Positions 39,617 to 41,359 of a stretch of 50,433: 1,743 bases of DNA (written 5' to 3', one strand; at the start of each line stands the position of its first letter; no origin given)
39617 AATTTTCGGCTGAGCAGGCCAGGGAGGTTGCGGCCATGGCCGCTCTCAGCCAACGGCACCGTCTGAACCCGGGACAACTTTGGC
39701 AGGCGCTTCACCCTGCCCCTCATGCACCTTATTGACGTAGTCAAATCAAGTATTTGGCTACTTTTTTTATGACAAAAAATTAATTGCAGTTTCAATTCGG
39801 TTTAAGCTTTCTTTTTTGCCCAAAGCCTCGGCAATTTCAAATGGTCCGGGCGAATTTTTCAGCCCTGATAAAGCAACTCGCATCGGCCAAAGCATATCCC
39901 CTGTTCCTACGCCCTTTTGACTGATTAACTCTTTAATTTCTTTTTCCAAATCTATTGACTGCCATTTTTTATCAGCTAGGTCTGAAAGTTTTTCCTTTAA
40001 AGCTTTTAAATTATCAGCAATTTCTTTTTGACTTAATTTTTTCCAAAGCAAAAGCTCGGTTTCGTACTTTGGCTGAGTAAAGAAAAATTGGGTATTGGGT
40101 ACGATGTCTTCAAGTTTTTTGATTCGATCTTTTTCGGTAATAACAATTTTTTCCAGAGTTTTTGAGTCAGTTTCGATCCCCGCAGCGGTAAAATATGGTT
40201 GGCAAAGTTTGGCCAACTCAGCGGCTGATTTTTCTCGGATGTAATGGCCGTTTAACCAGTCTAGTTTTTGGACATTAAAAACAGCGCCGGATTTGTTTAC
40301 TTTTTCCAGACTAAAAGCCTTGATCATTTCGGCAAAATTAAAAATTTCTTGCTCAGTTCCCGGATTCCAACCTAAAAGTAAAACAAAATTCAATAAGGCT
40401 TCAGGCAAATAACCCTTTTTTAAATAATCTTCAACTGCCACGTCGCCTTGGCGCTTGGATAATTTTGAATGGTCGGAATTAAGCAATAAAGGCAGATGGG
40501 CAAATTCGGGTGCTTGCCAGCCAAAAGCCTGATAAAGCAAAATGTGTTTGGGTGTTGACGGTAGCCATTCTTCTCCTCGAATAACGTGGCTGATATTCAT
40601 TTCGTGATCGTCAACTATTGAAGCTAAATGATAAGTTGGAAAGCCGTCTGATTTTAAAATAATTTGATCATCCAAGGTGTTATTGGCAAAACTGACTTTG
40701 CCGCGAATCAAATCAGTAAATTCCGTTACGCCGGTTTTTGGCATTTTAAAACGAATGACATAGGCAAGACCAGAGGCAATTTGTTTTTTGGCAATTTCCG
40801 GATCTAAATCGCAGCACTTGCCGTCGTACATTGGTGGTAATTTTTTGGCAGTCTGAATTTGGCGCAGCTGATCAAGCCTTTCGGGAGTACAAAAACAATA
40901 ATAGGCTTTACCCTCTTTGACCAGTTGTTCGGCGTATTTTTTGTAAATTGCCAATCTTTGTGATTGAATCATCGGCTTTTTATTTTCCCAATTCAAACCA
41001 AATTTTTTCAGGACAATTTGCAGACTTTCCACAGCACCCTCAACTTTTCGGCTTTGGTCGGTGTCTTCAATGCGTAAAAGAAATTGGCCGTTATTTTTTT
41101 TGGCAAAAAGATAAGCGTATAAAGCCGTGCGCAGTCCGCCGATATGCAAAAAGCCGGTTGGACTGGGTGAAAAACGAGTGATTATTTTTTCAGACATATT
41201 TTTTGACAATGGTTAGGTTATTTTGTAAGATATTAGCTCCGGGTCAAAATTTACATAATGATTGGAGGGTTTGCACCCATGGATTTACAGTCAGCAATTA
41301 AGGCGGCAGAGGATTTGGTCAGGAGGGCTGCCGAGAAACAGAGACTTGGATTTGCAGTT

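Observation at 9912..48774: Nine or more GC-rich, SD-bearing, self-contained cassettes inserted between SD-less AT-rich housekeeping genes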

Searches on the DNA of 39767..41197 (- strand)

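Call 55: search_rna_families(sources=[L018, L020, L002, L004, L005], threshold=gathering)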
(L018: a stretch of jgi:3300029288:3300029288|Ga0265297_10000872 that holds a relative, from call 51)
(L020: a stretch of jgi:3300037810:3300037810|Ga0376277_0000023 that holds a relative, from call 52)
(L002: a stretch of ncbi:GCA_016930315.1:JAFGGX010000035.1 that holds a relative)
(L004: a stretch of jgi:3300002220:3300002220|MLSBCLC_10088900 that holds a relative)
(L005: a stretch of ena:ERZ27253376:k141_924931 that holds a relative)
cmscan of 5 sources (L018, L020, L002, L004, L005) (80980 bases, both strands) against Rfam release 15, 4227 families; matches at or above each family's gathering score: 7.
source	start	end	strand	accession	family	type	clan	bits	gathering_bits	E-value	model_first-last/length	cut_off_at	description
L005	11066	12301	+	RF00177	SSU_rRNA_bacteria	Gene; rRNA;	CL00111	949.9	50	4.1e-300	1-1533/1533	no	Bacterial small subunit ribosomal RNA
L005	1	593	+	RF02541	LSU_rRNA_bacteria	Gene; rRNA;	CL00112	224.2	50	1.5e-69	377-2925/2925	5'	Bacterial large subunit ribosomal RNA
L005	904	1009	+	RF00001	5S_rRNA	Gene; rRNA;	CL00113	77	38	1.8e-14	1-120/120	no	5S ribosomal RNA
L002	5154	5226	+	RF00005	tRNA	Gene; tRNA;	CL00001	70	29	4e-13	1-71/71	no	tRNA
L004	10067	10137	+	RF00005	tRNA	Gene; tRNA;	CL00001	65.8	29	5.8e-12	1-71/71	no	tRNA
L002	4886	4957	+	RF00005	tRNA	Gene; tRNA;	CL00001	64.4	29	1.4e-11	1-71/71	no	tRNA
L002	5471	5544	+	RF00005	tRNA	Gene; tRNA;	CL00001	62.6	29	4.2e-11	1-71/71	no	tRNA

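Call 92: search_rna_families(source=L020, start=17500, end=18350, threshold=evalue, max_evalue=1)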
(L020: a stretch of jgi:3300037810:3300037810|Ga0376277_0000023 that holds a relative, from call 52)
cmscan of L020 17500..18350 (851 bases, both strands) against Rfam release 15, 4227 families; matches with E-value up to 1: 3.
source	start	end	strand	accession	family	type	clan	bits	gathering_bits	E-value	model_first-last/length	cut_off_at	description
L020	18212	18294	-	RF03771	mir-341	Gene; miRNA;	-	20.6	90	0.15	1-96/96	no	mir-341 microRNA precursor family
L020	18218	18289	-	RF03705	mir-1278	Gene; miRNA;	-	20.5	61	0.23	1-77/77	no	mir-1278 microRNA precursor family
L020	18220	18295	-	RF01490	rli51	Cis-reg;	-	20.5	48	0.8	1-121/121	no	Listeria snRNA rli51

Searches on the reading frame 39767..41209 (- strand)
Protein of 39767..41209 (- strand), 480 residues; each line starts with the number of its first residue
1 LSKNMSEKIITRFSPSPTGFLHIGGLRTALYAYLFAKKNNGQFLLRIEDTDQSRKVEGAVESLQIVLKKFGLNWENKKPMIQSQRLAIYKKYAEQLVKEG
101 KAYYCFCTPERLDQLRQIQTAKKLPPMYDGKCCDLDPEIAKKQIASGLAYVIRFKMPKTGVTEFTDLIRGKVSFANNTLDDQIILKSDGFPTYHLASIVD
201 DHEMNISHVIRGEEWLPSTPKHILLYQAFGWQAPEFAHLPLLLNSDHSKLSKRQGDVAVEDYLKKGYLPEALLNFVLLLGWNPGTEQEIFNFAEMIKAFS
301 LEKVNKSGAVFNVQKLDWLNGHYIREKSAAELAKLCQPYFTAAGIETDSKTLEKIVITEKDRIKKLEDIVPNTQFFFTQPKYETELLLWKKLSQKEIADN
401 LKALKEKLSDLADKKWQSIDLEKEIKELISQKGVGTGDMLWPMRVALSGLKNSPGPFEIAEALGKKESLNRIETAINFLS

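Call 30: find_related_loci(query=window:39767-41209:-, collection=genome_contigs, flank=10000)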
Query window:39767-41209:- (480 aa) in genome_contigs; peptide patterns used: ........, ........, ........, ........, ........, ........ (x = any residue, [..] = any of these).
36 stretches matched a pattern; 4 encode a relative of the query (tblastn E <= 1e-3); 4 distinct loci.
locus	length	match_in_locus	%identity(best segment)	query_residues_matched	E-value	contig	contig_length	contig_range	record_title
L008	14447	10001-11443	44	7-475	4e-136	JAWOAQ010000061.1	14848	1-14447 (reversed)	MAG: Salinibacter sp. isolate BLK2-1.bin.34 k191_2616485, whole genome shotgun sequence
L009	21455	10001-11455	40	7-479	8e-111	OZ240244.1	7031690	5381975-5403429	MAG: Candidatus Poribacteria bacterium isolate 530b1872-db39-4376-9dde-5bfc35f27194 genome assembly, chromosome: 1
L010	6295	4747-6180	39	5-475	3e-103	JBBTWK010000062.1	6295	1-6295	MAG: Patescibacteria group bacterium isolate H41-bin145_1 H41_bin145_1_000000000062, whole genome shotgun sequence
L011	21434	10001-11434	37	3-479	9e-92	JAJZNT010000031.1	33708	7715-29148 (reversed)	MAG: bacterium isolate MAS4.bin29 NODE_1164_length_33708_cov_5.680563, whole genome shotgun sequence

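Call 49: find_related_loci(query=window:39767-41197:-, collection=metagenome_contigs, flank=10000)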
Query window:39767-41197:- (476 aa) in metagenome_contigs; peptide patterns used: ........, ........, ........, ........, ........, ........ (x = any residue, [..] = any of these).
53 stretches matched a pattern; 2 encode a relative of the query (tblastn E <= 1e-3); 2 distinct loci.
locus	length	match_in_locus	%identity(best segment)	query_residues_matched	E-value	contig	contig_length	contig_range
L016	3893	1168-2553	40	4-469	4e-105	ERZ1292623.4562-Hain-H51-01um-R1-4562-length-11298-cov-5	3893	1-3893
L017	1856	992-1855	44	7-302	3e-79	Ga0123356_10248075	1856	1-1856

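Call 50: find_homologous_proteins(query=window:39767-41197:-, max_evalue=1e-100)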
Query window:39767-41197:- (476 aa): 7877 proteins with E <= 1e-100 among 8000 candidates; the best 120 are listed.
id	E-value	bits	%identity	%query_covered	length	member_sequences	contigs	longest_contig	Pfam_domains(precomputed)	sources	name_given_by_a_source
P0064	0.0e+0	1078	100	100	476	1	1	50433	PF19269.5,PF00749.28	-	-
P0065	1.9e-281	952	87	100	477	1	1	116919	PF19269.5,PF00749.28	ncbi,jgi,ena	ncbi:MAG: glutamate--tRNA ligase [Patescibacteria group bacterium]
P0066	6.7e-239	811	76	100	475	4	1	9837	PF19269.5,PF00749.28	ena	-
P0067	6.4e-230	782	72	100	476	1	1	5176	PF19269.5,PF00749.28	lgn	-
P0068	9.2e-228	775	72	100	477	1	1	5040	PF19269.5,PF00749.28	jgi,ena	-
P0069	2.7e-225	766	71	100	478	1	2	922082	PF19269.5,PF00749.28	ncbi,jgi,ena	ncbi:MAG: glutamate--tRNA ligase [Patescibacteria group bacterium]|jgi:glutamyl-tRNA synthetase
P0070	1.1e-224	764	70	100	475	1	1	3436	PF19269.5,PF00749.28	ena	-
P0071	2.1e-222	757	69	100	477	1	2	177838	PF19269.5,PF00749.28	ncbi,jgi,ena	ncbi:MAG: glutamate--tRNA ligase [Patescibacteria group bacterium]|jgi:glutamyl-tRNA synthetase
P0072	5.5e-220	749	68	100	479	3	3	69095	PF19269.5,PF00749.28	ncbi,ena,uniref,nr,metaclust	ncbi:MAG: glutamate--tRNA ligase [Candidatus Buchananbacteria bacterium RIFCSPHIGHO2_02_FULL_56_16]|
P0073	1.1e-219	748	70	99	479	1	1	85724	PF19269.5,PF00749.28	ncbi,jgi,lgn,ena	ncbi:MAG: glutamate--tRNA ligase [Candidatus Buchananbacteria bacterium]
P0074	1.9e-219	747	70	99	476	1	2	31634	PF19269.5,PF00749.28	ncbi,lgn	-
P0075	2.9e-219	747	70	100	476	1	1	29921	PF19269.5,PF00749.28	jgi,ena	-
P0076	4.3e-219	746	70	100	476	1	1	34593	PF19269.5,PF00749.28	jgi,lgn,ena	-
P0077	9.2e-219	745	68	99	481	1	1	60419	PF19269.5,PF00749.28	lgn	-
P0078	1.1e-216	738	69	100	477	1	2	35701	PF19269.5,PF00749.28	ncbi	-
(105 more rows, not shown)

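Call 51: find_encoding_contigs(protein=P0065, flank=10000, max_places=2)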
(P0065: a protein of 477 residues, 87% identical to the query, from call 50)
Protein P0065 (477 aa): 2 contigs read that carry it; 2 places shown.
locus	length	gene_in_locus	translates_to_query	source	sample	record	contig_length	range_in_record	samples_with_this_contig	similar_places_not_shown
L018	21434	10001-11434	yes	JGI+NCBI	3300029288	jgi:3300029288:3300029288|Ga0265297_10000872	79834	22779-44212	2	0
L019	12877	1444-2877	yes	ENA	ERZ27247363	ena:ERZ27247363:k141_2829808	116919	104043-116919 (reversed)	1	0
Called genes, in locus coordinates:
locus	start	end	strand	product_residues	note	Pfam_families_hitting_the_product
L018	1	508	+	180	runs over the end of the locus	PF00300:His_Phos_1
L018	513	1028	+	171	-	PF00293:NUDIX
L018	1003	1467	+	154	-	PF00583:Acetyltransf_1, PF13673:Acetyltransf_10, PF13420:Acetyltransf_4 (weak), PF13508:Acetyltransf_7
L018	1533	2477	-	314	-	PF00551:Formyl_trans_N, PF02911:Formyl_trans_C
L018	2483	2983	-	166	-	PF01327:Pep_deformylase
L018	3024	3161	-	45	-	-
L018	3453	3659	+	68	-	-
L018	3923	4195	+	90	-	-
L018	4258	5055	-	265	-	PF02900:LigB, PF01875:Memo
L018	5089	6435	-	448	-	-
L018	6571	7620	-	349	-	PF04055:Radical_SAM, PF13353:Fer4_12 (faint)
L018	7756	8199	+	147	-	-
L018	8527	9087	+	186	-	PF10469:AKAP7_NLS (faint), PF02834:LigT_PEase, PF13563:2_5_RNA_ligase2, PF02834:LigT_PEase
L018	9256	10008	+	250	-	PF03808:Glyco_tran_WecG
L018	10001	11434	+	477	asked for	PF00749:tRNA-synt_1c, PF19269:Anticodon_2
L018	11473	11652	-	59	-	-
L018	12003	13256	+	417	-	PF24568:CC_PcsB, PF01551:Peptidase_M23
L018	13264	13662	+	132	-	-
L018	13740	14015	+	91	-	PF01022:HTH_5, PF12840:HTH_20, PF13412:HTH_24 (weak)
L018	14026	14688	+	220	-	PF07853:DUF1648, PF13630:SdpI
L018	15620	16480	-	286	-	PF08478:POTRA_1 (faint), PF03799:FtsQ_DivIB_C (weak)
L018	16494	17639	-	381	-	PF01820:Dala_Dala_lig_N, PF02222:ATP-grasp, PF02786:CPSase_L_D2, PF07478:Dala_Dala_lig_C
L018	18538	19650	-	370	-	PF01168:Ala_racemase_N, PF00842:Ala_racemase_C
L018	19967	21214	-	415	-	PF02403:Seryl_tRNA_N, PF00587:tRNA-synt_2b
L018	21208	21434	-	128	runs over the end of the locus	PF01467:CTP_transf_like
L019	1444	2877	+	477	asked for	PF00749:tRNA-synt_1c, PF19269:Anticodon_2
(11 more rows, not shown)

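Call 52: find_encoding_contigs(protein=P0069, flank=10000, max_places=2)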
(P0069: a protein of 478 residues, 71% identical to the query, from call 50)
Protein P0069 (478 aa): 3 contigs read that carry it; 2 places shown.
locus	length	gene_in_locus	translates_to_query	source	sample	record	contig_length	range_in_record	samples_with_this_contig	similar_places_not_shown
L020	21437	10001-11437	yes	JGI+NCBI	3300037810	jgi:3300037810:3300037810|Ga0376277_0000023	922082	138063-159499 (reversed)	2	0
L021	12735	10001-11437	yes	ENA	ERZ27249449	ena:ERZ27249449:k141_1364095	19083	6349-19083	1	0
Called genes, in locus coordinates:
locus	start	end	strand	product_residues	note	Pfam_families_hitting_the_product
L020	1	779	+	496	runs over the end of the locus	PF04932:Wzy_C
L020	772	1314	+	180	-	PF00300:His_Phos_1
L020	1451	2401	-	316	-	PF00551:Formyl_trans_N, PF02911:Formyl_trans_C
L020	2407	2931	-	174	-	PF01327:Pep_deformylase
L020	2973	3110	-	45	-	-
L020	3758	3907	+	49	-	-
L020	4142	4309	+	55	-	-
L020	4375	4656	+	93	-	-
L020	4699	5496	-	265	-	PF02900:LigB, PF01875:Memo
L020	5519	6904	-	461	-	-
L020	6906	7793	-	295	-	PF13353:Fer4_12 (weak), PF04055:Radical_SAM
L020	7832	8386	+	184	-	PF10469:AKAP7_NLS (weak), PF02834:LigT_PEase, PF13563:2_5_RNA_ligase2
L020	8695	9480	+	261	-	PF03808:Glyco_tran_WecG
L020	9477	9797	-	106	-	-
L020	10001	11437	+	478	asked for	PF00749:tRNA-synt_1c, PF19269:Anticodon_2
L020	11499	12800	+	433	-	PF24568:CC_PcsB (weak), PF01551:Peptidase_M23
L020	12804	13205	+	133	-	-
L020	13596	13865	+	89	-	PF01022:HTH_5, PF12840:HTH_20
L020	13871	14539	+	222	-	PF07853:DUF1648, PF13630:SdpI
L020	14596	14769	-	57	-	-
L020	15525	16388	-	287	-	PF08478:POTRA_1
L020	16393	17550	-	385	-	PF01820:Dala_Dala_lig_N, PF02222:ATP-grasp, PF02786:CPSase_L_D2, PF07478:Dala_Dala_lig_C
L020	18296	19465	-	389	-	PF01168:Ala_racemase_N, PF00842:Ala_racemase_C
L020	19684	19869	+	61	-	-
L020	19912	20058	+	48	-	-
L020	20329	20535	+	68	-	-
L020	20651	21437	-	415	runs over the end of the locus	PF02403:Seryl_tRNA_N, PF00587:tRNA-synt_2b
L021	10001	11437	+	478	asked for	PF00749:tRNA-synt_1c, PF19269:Anticodon_2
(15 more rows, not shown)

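Call 86: search_protein_families(library=pfam, max_evalue=0.01, proteins=[L018:7756-8199:+, L020:9477-9797:-])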
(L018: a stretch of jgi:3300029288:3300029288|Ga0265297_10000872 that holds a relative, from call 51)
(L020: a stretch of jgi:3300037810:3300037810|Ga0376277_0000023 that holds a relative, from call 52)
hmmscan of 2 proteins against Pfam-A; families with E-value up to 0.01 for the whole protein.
L018:7756-8199:+ (147 aa): 0 families

L020:9477-9797:- (106 aa): 0 families

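Call 110: find_encoding_contigs(protein=P0066, flank=10000, max_places=1)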
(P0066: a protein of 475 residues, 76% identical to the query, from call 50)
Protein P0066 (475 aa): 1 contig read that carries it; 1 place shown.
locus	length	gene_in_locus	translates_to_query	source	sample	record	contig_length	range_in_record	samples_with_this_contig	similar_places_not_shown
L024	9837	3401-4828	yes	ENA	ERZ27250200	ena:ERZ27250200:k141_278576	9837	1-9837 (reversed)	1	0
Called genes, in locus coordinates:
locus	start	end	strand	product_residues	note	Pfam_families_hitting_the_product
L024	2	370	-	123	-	?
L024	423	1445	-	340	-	PF13353:Fer4_12 (faint), PF04055:Radical_SAM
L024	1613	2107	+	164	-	PF10469:AKAP7_NLS, PF02834:LigT_PEase, PF13563:2_5_RNA_ligase2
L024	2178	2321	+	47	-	-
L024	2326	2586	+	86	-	-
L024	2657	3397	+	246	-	PF03808:Glyco_tran_WecG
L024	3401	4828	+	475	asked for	PF00749:tRNA-synt_1c, PF19269:Anticodon_2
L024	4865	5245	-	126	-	-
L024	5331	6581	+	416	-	PF24568:CC_PcsB, PF01551:Peptidase_M23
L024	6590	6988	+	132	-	-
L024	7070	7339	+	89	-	PF01022:HTH_5, PF12840:HTH_20, PF13412:HTH_24 (weak)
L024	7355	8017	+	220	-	PF07853:DUF1648, PF13630:SdpI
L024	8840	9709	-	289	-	PF08478:POTRA_1 (faint)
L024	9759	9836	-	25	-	?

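Call 111: find_encoding_contigs(protein=P0071, flank=10000, max_places=1)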
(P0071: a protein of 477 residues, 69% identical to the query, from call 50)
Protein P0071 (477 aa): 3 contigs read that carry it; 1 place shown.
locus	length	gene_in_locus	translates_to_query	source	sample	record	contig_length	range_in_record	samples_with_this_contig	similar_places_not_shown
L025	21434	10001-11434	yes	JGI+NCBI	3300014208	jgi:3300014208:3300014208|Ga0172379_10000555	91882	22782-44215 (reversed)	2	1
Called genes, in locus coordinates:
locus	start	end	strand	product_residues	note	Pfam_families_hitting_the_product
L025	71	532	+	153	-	-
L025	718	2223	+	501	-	PF04932:Wzy_C (weak)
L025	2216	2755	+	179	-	PF00300:His_Phos_1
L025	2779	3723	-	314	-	PF00551:Formyl_trans_N, PF02911:Formyl_trans_C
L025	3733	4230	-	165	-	PF01327:Pep_deformylase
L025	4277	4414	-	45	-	-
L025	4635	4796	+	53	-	-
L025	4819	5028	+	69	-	-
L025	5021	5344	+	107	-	-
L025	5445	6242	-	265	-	PF02900:LigB, PF01875:Memo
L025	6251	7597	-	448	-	-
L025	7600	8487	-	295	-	PF04055:Radical_SAM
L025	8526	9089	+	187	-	PF02834:LigT_PEase, PF13563:2_5_RNA_ligase2 (weak)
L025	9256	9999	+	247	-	PF03808:Glyco_tran_WecG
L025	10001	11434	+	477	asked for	PF00749:tRNA-synt_1c, PF19269:Anticodon_2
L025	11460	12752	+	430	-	PF24568:CC_PcsB (weak), PF01551:Peptidase_M23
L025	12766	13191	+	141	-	PF04246:RseC_MucC (weak)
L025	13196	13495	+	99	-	-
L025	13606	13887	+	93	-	PF01022:HTH_5, PF12840:HTH_20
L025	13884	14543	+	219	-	PF07853:DUF1648, PF13630:SdpI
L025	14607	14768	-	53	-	-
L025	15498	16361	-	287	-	PF08478:POTRA_1 (weak)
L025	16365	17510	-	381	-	PF01820:Dala_Dala_lig_N, PF02222:ATP-grasp (weak), PF07478:Dala_Dala_lig_C, PF02786:CPSase_L_D2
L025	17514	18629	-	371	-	PF01168:Ala_racemase_N, PF00842:Ala_racemase_C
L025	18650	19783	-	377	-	-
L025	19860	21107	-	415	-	PF02403:Seryl_tRNA_N, PF00587:tRNA-synt_2b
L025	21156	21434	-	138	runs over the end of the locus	PF01467:CTP_transf_like, PF06574:FAD_syn (faint)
